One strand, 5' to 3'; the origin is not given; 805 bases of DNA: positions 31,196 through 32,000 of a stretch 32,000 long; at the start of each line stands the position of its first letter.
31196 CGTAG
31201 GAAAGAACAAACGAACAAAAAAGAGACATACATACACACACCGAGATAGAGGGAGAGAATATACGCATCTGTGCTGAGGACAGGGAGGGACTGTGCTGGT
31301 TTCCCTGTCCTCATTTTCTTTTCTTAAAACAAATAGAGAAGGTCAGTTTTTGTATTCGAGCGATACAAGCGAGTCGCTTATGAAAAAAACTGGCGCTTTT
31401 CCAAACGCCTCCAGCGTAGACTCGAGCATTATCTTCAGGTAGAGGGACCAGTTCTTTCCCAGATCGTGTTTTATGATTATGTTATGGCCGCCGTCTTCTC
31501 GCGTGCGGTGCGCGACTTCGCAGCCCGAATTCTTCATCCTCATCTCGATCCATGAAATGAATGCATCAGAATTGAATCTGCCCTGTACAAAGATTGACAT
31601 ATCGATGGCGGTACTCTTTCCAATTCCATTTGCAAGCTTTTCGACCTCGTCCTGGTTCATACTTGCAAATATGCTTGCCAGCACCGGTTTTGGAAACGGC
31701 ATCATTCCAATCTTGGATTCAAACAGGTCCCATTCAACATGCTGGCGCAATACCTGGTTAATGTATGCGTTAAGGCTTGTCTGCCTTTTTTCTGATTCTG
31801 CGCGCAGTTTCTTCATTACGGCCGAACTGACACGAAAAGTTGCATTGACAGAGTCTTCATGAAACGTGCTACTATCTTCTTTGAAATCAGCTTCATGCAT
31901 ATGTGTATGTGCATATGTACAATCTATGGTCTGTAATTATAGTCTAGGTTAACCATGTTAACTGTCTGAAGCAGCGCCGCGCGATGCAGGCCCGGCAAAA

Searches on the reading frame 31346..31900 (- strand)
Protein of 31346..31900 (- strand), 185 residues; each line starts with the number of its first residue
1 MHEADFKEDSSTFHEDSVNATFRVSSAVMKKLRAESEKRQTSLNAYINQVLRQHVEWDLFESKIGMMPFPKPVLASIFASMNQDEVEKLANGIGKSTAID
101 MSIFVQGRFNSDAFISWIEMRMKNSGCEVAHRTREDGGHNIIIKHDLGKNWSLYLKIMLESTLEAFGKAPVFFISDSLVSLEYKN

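Call 12: search_protein_families(library=pfam, proteins=[window:31346-31900:-], max_evalue=0.01)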
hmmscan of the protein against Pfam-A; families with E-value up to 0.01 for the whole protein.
window:31346-31900:- (185 aa): 1 family
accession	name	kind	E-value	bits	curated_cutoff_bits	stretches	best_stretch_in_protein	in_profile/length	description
PF05534.18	HicB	-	0.0026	18.1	21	1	21-51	21-51/51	HicB family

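Call 23: find_homologous_proteins(query=window:31346-31900:-, max_evalue=0.00001)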
Query window:31346-31900:- (185 aa): 32 proteins with E <= 0.00001 among 151 candidates.
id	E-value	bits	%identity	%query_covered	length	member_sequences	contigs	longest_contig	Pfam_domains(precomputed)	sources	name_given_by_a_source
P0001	3.6e-98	344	100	85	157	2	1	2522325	-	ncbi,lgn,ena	-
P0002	3.6e-90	318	81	99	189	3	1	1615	-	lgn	-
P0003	3.0e-89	315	77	99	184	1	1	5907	-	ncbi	ncbi:MAG: hypothetical protein ABI348_02790 [Nitrososphaera sp.]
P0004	9.0e-87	307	76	99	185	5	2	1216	-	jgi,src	jgi:hypothetical protein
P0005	7.2e-81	288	72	99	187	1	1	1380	-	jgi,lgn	jgi:hypothetical protein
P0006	1.1e-80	287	72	99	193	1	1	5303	-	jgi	jgi:hypothetical protein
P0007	2.4e-79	283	71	99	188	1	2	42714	-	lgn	-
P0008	8.8e-78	278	72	99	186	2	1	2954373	-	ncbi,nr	ncbi:hypothetical protein [Candidatus Nitrososphaera evergladensis]|nr:hypothetical protein [Candida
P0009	3.0e-77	276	70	100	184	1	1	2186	-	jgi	jgi:hypothetical protein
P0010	8.7e-77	275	68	99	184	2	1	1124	-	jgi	jgi:hypothetical protein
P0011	1.4e-69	251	75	83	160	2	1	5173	-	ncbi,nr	ncbi:MAG TPA: hypothetical protein VHA09_06150 [Nitrososphaera sp.]|nr:hypothetical protein [Nitroso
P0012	9.9e-67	242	62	99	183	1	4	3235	-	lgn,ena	-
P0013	4.5e-61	223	60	96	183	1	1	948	-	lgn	-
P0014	5.3e-52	194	55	90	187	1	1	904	-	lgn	-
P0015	1.7e-51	192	56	88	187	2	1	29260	-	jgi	jgi:hypothetical protein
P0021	4.5e-49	184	53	92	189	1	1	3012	-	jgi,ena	jgi:hypothetical protein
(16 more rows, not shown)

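Call 24: find_encoding_contigs(protein=P0008, flank=4000, max_places=3)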
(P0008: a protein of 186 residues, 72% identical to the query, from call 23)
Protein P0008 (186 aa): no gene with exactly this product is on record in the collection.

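Call 25: find_encoding_contigs(protein=P0007, flank=4000, max_places=3)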
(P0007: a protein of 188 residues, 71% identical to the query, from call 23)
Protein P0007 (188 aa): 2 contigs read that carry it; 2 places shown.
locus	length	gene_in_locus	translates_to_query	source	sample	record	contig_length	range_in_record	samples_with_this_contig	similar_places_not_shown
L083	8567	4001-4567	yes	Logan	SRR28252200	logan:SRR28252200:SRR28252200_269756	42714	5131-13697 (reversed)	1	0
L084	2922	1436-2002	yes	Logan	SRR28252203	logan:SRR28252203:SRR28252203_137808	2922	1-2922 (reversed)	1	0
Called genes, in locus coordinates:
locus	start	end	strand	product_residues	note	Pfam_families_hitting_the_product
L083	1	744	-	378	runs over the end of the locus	PF01734:Patatin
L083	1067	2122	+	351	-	PF08240:ADH_N, PF16912:Glu_dehyd_C (weak), PF00107:ADH_zinc_N, PF13602:ADH_zinc_N_2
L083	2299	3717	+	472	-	PF00171:Aldedh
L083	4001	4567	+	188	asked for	-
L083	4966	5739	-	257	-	PF19583:ODP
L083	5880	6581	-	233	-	-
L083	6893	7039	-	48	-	-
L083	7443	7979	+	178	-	-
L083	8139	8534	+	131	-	-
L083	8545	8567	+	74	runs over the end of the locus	-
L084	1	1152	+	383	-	?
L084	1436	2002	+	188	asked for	-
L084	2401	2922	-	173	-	?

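Call 26: find_encoding_contigs(protein=P0003, flank=4000, max_places=3)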
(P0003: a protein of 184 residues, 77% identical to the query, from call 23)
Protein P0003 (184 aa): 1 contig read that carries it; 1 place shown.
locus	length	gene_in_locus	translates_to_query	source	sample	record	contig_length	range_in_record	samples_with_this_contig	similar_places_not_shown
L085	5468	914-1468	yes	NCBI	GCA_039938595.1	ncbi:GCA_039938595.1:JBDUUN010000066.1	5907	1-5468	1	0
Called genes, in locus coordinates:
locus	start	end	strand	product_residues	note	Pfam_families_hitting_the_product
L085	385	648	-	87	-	-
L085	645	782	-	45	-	-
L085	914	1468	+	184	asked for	-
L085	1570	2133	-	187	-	PF04896:AmoC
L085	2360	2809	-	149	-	PF00156:Pribosyltran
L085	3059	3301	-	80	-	-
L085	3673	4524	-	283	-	PF00583:Acetyltransf_1, PF13508:Acetyltransf_7 (weak), PF18014:Acetyltransf_18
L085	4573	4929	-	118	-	PF02743:dCache_1 (weak)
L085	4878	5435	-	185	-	-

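Call 28: find_encoding_contigs(protein=P0001, flank=1000, max_places=3)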
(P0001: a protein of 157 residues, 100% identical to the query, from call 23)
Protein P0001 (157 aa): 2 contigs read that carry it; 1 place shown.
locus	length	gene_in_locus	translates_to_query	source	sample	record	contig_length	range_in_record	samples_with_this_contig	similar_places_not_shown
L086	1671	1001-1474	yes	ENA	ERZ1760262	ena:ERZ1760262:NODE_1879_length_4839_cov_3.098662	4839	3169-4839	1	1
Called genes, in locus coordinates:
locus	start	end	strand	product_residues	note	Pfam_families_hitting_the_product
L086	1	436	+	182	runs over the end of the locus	PF12840:HTH_20, PF01022:HTH_5 (weak)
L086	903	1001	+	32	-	-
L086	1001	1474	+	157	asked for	-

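Call 29: find_encoding_contigs(protein=P0011, flank=4000, max_places=3)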
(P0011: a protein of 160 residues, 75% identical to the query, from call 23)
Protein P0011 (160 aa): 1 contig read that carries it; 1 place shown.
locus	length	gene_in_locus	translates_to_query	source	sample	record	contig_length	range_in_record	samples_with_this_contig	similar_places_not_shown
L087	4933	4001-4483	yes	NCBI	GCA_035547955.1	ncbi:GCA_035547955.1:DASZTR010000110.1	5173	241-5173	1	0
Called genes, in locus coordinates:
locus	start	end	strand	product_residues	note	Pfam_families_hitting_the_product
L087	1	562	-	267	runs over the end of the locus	PF01734:Patatin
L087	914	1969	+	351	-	PF08240:ADH_N, PF00107:ADH_zinc_N, PF13602:ADH_zinc_N_2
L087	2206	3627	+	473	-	PF00171:Aldedh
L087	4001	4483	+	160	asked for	-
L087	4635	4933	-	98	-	PF04896:AmoC (weak)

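Call 30: find_encoding_contigs(protein=P0006, flank=4000, max_places=3)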
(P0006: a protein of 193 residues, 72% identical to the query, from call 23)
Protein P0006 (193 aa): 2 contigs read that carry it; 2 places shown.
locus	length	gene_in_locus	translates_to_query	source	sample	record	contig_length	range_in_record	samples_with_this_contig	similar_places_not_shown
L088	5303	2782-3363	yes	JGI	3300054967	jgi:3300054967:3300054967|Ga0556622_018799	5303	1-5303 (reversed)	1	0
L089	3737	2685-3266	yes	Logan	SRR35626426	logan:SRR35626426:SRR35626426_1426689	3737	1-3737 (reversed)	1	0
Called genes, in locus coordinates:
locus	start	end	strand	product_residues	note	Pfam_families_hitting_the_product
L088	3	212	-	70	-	?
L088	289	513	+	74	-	-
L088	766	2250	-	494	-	PF13473:Cupredoxin_1 (faint), PF07731:Cu-oxidase_2, PF07732:Cu-oxidase_3, PF00127:Copper-bind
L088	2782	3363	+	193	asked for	-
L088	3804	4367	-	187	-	PF04896:AmoC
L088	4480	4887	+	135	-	-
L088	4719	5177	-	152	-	PF00571:CBS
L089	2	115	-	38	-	?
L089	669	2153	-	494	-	PF13473:Cupredoxin_1 (faint), PF07731:Cu-oxidase_2, PF07732:Cu-oxidase_3, PF00127:Copper-bind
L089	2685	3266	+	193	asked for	-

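Call 31: find_encoding_contigs(protein=P0012, flank=3000, max_places=4)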
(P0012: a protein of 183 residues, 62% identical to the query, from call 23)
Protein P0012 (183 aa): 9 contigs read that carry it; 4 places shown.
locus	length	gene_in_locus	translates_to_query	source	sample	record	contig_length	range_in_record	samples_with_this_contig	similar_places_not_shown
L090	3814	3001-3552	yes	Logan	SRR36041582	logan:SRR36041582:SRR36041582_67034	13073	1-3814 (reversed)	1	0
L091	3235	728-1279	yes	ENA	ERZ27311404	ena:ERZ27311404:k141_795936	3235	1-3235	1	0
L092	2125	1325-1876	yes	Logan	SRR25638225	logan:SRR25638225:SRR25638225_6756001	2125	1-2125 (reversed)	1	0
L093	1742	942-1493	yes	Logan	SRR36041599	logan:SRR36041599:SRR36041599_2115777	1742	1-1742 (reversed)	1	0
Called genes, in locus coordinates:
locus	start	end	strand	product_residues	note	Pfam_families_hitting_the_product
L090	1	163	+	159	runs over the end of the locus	-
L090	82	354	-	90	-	-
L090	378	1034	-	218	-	PF13360:PQQ_2, PF01011:PQQ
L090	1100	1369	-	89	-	-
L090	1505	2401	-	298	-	PF14342:DUF4396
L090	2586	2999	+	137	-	-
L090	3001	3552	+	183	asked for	-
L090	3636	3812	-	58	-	?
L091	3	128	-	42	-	?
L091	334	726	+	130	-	-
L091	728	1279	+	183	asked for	-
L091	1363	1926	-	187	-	PF04896:AmoC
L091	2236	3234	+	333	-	?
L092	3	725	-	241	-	?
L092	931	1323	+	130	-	-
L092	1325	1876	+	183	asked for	-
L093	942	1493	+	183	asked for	-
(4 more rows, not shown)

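Call 46: find_related_loci(query=A3, collection=metagenome_contigs, flank=2500)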
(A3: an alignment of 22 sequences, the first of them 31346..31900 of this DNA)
Query A3 (185 aa) in metagenome_contigs; peptide patterns used: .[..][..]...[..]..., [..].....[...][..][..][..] (x = any residue, [..] = any of these).
280 stretches matched a pattern; 5 encode a relative of the query (tblastn E <= 1e-3); 5 distinct loci.
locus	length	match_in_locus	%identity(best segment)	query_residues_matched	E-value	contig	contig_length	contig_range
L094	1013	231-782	76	1-184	3e-106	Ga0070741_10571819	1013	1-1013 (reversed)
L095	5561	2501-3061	52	2-183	3e-61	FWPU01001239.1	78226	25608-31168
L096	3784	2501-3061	52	2-183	3e-61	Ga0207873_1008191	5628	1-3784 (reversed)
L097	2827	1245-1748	53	18-183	2e-58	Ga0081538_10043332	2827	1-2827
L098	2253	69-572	52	18-183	3e-57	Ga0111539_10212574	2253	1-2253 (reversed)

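Call 55: predict_structure(alignment_id=A3)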
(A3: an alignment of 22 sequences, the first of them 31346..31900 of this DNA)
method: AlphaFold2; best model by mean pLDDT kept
length: 185 residues; sequences in the alignment: 22
mean_pLDDT: 75.8   pTM: 0.59
mean pLDDT of the five models: 75.8, 73.5, 73.4, 72.4, 71.9
residues with pLDDT >= 90: 51; 70-90: 78; 50-70: 33; < 50: 23
segments of 3 or more residues with pLDDT < 50: 1-16, 59-65
pLDDT, mean of each block of 10 residues (from residue 1): 32 45 83 92 83 60 50 79 89 72 61 81 80 89 91 91 87 95 89
secondary structure, 60 per line:
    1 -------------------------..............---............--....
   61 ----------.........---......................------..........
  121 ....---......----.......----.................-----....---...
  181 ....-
elements in order: H26-39 H43-54 H57-60 H71-79 H83-104 H111-124 E128-133 E138-144 H149-165 E171-174 E178-184

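Call 58: fold_search(model_id=the predicted structure, library=pdb)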
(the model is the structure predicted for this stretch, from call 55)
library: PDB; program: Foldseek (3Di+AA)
matches with E <= 10: 518; with E <= 0.001: 6
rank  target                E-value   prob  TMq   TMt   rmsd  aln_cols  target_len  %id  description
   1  9dd0_B                1.0e-04  1.00  0.39  0.56   6.4       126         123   13  Designed allosteric facilitated dissociation switch AS1 in complex state TH with methylated lysines, crystal #2 (released 2025-08-20)
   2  9dd4_A                1.5e-04  1.00  0.40  0.56   6.8       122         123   13  Crystal Structure of Designed facilitated dissociation target LHD101An1: LHD101A with an N-terminal extension (released 2025-08-20)
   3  9dcz_D                2.3e-04  1.00  0.40  0.56   6.5       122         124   12  Designed allosteric facilitated dissociation switch AS1 in complex state TH with methylated lysines, crystal #1 (released 2025-08-20)
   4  9dcz_B                2.7e-04  1.00  0.42  0.59   6.1       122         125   13  Designed allosteric facilitated dissociation switch AS1 in complex state TH with methylated lysines, crystal #1 (released 2025-08-20)
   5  9dd0_D                2.7e-04  1.00  0.40  0.58   5.2       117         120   11  Designed allosteric facilitated dissociation switch AS1 in complex state TH with methylated lysines, crystal #2 (released 2025-08-20)
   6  9olq_N                8.4e-04  1.00  0.41  0.59   6.9       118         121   14  Designed allosteric facilitated dissociation switch AS1_K46L_E50W_K172W_E173Y in complex state THE (released 2025-08-20)
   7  9dcz_A                1.4e-03  1.00  0.36  0.27   6.9       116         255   16  Designed allosteric facilitated dissociation switch AS1 in complex state TH with methylated lysines, crystal #1 (released 2025-08-20)
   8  4u9b                  1.9e-03  1.00  0.43  0.44  15.0       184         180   10  Crystal structure of an H-NOX protein from S. oneidensis in the Fe(II)NO ligation state (released 2014-10-01)
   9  2kil_MODEL_1_A        2.4e-03  1.00  0.42  0.43  15.5       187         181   11  NMR structure of the H103G mutant SO2144 H-NOX domain from Shewanella oneidensis in the Fe(II)CO ligation stat (released 2009-11-17)
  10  9dd1_C                2.6e-03  1.00  0.40  0.59   6.6       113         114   11  Designed allosteric facilitated dissociation switch AS1 in complex state THE with methylated lysines (released 2025-08-20)
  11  9dcx                  2.6e-03  1.00  0.36  0.28   6.8       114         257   16  Crystal Structure of designed allosteric facilitated dissociation switch AS1 (released 2025-08-20)
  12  4u99_A                2.8e-03  1.00  0.40  0.40  15.0       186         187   10  Crystal structure of an H-NOX protein from S. oneidensis in the Fe(II) ligation state, Q154A/Q155A/K156A mutant (released 2014-10-01)
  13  7mwr_B                2.8e-03  0.95  0.27  0.21  16.4       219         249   10  Structure of De Novo designed beta sheet heterodimer LHD101A53/B4 (released 2022-01-19)
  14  6bde                  3.1e-03  0.96  0.27  0.27  18.4       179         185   11  Crystal structure of Fe(II) unliganded H-NOX protein mutant A71G from K. algicida (released 2018-05-30)
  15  9dcy_A                3.5e-03  1.00  0.36  0.28   6.7       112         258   14  Crystal Structure of Designed allosteric facilitated dissociation switch AS1 in complex state HE (released 2025-08-20)
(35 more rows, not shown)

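Call 62: search_protein_families(library=ncbifam, proteins=[window:31346-31900:-], max_evalue=1)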
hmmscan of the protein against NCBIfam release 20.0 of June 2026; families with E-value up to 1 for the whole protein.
window:31346-31900:- (185 aa): 3 families
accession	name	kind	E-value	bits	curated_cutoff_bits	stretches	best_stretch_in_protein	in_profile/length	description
NF040696.1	isopcys_mtase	equivalog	0.036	13.9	160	0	144-160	93-109/190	protein-S-isoprenylcysteine O-methyltransferase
NF009884.0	PRK13343.1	equivalog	0.043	12.4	554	1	83-159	204-277/507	F0F1 ATP synthase subunit alpha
TIGR00285.1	TIGR00285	equivalog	0.11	12.5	88.25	1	67-122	9-65/87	DNA-binding protein Alba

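Call 66: find_encoding_contigs(protein=P0015, flank=2500, max_places=2)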
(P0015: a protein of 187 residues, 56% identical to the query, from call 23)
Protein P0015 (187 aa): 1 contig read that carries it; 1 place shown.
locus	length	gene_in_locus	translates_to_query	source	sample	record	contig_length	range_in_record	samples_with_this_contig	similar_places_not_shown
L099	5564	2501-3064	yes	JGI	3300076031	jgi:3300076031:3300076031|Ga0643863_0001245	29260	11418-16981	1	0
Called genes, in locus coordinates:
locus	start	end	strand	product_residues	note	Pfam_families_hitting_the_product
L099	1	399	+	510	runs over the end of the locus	PF00115:COX1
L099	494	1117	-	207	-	-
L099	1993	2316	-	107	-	-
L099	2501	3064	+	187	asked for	-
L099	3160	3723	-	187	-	PF04896:AmoC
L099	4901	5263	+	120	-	-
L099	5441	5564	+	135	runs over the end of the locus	PF13365:Trypsin_2, PF00089:Trypsin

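Call 67: find_encoding_contigs(protein=P0009, flank=2500, max_places=2)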
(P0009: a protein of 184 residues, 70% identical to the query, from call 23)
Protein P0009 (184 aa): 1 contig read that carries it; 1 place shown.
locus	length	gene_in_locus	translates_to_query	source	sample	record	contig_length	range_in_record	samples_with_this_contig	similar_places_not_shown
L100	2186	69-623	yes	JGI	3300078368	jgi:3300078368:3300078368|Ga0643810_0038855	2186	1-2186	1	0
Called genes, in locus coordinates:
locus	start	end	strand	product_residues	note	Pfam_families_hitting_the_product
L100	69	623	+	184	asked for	-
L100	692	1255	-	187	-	PF04896:AmoC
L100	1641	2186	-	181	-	?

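Call 68: find_encoding_contigs(protein=P0021, flank=2500, max_places=2)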
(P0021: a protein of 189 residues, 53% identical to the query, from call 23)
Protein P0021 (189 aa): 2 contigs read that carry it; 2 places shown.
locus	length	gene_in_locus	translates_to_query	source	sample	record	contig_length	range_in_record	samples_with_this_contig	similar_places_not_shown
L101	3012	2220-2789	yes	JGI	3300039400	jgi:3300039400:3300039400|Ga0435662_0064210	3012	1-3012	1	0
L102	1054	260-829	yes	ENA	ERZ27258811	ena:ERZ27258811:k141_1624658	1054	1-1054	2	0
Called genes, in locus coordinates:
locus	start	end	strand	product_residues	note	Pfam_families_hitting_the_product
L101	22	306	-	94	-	-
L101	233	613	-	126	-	-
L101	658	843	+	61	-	-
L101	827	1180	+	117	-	PF04972:BON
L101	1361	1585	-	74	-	-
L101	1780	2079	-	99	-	-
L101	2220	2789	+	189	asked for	-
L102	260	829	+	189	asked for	-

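Call 72: search_protein_families(library=pfam, alignment_id=A3, max_evalue=1)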
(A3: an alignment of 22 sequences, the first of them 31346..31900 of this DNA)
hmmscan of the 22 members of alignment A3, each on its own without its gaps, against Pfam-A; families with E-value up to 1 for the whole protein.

A. member 1, window:31346-31900:- (185 aa): 4 families
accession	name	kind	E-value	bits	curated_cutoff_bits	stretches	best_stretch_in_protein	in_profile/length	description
PF05534.18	HicB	-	0.0026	18.1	21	1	21-51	21-51/51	HicB family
PF25621.1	PhiKZ_gp244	-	0.21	12.2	27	0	72-132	20-78/116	Bacteriophage PhiKZ capsid decoration protein gp244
PF09597.18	SAM_Ribosomal_mS41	-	0.23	12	23.7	0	85-132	12-55/68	Small ribosomal subunit protein mS41 SAM domain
PF14384.12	BrnA_antitoxin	-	0.24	12.3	26.1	1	19-49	36-66/68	BrnA antitoxin of type II toxin-antitoxin system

B. families by the number of members that match (of 22 scanned): 19 families
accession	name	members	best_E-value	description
PF05534.18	HicB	13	4.1e-05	HicB family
PF12441.14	CopG_antitoxin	9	0.00051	CopG antitoxin of type II toxin-antitoxin system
PF22245.3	G7C_C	5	0.02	Tailspike protein, C-terminal domain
PF01402.27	RHH_1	4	0.054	Ribbon-helix-helix protein, copG family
PF19891.5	DUF6364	3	0.017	Family of unknown function (DUF6364)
PF14384.12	BrnA_antitoxin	3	0.083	BrnA antitoxin of type II toxin-antitoxin system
PF01195.25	Pept_tRNA_hydro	2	0.015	Peptidyl-tRNA hydrolase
PF17941.7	PP_kinase_C_1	1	0.022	Polyphosphate kinase C-terminal domain 1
PF03513.19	Cloacin_immun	1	0.026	Cloacin immunity protein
PF18941.5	DUF5688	1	0.037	Family of unknown function (DUF5688)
PF03869.20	Arc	1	0.069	Arc-like DNA binding domain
PF10742.14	DUF2555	1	0.08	Protein of unknown function (DUF2555)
PF22513.2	FitA-like_RHH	1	0.081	Antitoxin FitA-like, ribbon-helix-helix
PF14285.11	DUF4367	1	0.098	Domain of unknown function (DUF4367)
PF18740.7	EC042_2821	1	0.11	EC042_2821-like Restriction Endonuclease-like domain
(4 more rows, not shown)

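Call 73: search_solved_structures(query=A3, max_evalue=10)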
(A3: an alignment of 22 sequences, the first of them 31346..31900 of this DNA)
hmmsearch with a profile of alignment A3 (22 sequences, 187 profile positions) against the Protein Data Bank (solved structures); distinct sequences matched with E-value up to 10: 3.
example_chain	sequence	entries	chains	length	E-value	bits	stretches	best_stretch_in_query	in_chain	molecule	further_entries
1b28_A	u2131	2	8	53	0.041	16.6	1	21-53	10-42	PROTEIN (REGULATORY PROTEIN ARC) | ARC REPRESSOR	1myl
4hv0_A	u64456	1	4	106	0.45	13.2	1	25-56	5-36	AvtR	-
5v5t_A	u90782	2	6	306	0.97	12.1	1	61-164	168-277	Conserved domain protein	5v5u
